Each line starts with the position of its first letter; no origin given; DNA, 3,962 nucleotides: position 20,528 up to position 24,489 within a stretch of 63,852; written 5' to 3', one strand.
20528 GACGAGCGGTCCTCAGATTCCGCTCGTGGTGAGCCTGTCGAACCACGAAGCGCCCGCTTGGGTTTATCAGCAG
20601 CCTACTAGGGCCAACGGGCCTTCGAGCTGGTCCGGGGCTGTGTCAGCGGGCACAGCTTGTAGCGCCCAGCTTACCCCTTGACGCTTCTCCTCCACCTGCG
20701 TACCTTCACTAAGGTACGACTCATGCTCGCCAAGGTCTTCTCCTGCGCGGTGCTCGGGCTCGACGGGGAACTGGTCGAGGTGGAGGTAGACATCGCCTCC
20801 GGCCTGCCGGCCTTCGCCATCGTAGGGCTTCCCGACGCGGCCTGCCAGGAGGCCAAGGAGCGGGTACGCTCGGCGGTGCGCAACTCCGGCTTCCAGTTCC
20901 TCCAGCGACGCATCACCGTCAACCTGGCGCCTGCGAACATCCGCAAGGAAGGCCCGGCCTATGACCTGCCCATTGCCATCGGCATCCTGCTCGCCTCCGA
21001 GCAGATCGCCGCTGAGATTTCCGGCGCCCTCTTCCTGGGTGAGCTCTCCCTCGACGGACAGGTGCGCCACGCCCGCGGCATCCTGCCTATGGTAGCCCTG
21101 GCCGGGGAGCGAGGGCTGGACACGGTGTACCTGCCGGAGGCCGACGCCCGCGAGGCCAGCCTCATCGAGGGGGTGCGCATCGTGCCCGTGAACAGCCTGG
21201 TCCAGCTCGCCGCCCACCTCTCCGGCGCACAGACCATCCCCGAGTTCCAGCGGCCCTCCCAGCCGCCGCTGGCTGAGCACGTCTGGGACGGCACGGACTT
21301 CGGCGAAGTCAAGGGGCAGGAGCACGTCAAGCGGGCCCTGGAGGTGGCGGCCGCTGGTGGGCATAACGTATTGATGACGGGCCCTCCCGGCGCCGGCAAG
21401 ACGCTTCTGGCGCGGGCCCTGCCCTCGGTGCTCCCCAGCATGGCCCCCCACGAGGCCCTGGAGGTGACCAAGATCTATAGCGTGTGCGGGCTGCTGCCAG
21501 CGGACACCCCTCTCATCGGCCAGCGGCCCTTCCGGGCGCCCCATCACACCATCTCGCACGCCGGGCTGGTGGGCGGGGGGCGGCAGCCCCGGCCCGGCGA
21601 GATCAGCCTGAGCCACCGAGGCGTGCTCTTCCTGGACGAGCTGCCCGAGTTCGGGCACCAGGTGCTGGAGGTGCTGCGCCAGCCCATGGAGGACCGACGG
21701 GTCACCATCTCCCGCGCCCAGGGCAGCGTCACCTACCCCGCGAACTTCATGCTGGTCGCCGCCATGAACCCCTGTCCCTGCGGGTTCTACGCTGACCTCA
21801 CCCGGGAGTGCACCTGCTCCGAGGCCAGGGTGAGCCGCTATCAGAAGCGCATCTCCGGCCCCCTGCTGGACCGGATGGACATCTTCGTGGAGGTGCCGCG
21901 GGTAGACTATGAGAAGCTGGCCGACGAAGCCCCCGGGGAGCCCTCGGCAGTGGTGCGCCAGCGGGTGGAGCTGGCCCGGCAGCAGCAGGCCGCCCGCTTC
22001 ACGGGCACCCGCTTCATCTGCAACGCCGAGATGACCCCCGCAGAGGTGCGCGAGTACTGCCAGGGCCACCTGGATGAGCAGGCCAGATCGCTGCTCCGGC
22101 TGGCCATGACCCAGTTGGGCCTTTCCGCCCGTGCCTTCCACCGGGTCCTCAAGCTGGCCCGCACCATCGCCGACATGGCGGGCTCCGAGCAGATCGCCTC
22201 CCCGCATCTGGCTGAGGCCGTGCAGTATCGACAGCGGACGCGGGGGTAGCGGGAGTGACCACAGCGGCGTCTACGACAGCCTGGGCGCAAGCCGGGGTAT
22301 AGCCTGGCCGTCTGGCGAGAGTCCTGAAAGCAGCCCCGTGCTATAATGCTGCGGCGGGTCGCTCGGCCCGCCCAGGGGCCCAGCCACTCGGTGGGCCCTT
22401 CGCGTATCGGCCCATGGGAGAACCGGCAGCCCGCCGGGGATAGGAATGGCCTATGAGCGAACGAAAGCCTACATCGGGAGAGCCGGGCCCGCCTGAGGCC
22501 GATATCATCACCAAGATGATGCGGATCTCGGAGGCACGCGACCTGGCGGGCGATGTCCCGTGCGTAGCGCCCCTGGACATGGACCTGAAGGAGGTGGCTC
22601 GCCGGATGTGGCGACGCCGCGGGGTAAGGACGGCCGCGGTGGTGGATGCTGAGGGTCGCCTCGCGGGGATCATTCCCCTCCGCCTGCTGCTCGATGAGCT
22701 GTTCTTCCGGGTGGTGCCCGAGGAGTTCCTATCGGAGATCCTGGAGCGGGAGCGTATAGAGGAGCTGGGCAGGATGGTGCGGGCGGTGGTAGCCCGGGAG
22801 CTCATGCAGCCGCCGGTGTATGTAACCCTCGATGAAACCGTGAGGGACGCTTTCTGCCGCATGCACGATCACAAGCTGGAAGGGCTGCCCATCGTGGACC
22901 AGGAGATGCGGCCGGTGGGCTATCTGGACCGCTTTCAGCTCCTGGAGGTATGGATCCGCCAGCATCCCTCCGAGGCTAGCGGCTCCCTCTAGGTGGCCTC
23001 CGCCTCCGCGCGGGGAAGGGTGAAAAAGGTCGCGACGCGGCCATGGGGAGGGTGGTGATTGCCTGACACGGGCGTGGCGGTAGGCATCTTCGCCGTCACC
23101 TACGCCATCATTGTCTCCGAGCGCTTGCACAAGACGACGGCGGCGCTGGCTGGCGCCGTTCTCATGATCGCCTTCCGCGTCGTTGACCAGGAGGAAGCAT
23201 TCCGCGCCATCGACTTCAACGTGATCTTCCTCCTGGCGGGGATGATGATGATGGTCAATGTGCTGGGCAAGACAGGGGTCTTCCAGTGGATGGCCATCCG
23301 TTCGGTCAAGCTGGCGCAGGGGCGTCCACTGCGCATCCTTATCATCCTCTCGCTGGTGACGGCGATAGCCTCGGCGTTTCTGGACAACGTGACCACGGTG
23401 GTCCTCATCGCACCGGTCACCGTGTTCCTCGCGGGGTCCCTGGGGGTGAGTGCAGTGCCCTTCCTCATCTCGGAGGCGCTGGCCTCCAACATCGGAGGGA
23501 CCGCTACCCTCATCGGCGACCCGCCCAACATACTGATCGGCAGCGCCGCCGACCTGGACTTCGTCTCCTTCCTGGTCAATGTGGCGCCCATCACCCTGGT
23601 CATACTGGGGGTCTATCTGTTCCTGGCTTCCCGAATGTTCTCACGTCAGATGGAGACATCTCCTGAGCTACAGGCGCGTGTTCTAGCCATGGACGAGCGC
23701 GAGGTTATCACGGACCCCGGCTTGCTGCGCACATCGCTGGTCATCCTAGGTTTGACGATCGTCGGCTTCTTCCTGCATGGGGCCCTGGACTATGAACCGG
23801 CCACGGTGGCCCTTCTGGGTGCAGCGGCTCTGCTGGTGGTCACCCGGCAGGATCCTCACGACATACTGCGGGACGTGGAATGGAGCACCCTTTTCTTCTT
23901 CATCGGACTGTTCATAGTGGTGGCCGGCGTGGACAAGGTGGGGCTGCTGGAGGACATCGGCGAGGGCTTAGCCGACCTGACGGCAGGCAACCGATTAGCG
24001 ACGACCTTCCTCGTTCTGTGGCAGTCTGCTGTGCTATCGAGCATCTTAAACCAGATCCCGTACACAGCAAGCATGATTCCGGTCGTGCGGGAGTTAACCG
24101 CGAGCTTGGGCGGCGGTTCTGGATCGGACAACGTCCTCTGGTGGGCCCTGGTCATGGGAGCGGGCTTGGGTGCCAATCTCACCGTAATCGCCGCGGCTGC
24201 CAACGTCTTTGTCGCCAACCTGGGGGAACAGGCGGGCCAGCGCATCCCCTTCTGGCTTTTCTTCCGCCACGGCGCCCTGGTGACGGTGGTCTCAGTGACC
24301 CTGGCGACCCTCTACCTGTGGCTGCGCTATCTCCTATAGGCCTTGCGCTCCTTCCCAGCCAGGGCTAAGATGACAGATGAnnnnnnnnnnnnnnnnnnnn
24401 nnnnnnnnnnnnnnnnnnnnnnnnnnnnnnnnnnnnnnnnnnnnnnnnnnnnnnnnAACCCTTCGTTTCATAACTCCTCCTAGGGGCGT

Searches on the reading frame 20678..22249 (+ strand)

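Call 52: search_protein_families(library=pfam, proteins=[window:20678-22249:+], max_evalue=0.00001)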
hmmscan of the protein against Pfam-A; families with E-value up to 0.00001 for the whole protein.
window:20678-22249:+ (523 aa): 7 families
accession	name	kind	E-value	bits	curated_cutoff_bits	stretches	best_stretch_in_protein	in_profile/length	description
PF01078.27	Mg_chelatase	-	2.6e-95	318.1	20.3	1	207-413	1-206/207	Magnesium chelatase, subunit ChlI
PF13541.12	ChlI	-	3.9e-45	153.1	27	1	35-155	1-120/121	Subunit ChlI of Mg-chelatase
PF13335.12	Mg_chelatase_C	-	6.8e-32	110.4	26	1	420-518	1-94/94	Magnesium chelatase, subunit ChlI C-terminal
PF07728.20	AAA_5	-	3.2e-09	37.4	22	1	230-367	1-125/139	AAA domain (dynein-related subfamily)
PF05496.18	RuvB_N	-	8.7e-07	29.3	27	0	310-352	81-123/159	Holliday junction DNA helicase RuvB P-loop domain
PF00158.32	Sigma54_activat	-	9.6e-07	29.1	20.2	0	214-364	8-142/168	Sigma-54 interaction domain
PF00493.29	MCM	-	1.5e-06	28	23.3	0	307-403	115-201/224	MCM P-loop domain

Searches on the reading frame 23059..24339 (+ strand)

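Call 52: search_protein_families(library=pfam, proteins=[window:23059-24339:+], max_evalue=0.00001)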
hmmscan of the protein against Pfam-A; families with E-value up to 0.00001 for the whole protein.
window:23059-24339:+ (426 aa): 4 families
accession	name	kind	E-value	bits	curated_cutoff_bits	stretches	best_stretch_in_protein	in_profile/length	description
PF03600.22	CitMHS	-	1.6e-85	287.6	31.9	1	15-367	1-336/336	Citrate transporter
PF02040.21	ArsB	-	3.8e-23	83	22.2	1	7-422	2-423/423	Arsenical pump membrane protein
PF00939.25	Na_sulph_symp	-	1.3e-17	64.4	27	2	23-191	291-463/472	Sodium:sulfate symporter transmembrane region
PF06450.18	NhaB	-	7.4e-06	25.5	27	1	140-262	210-335/515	Bacterial Na+/H+ antiporter B (NhaB)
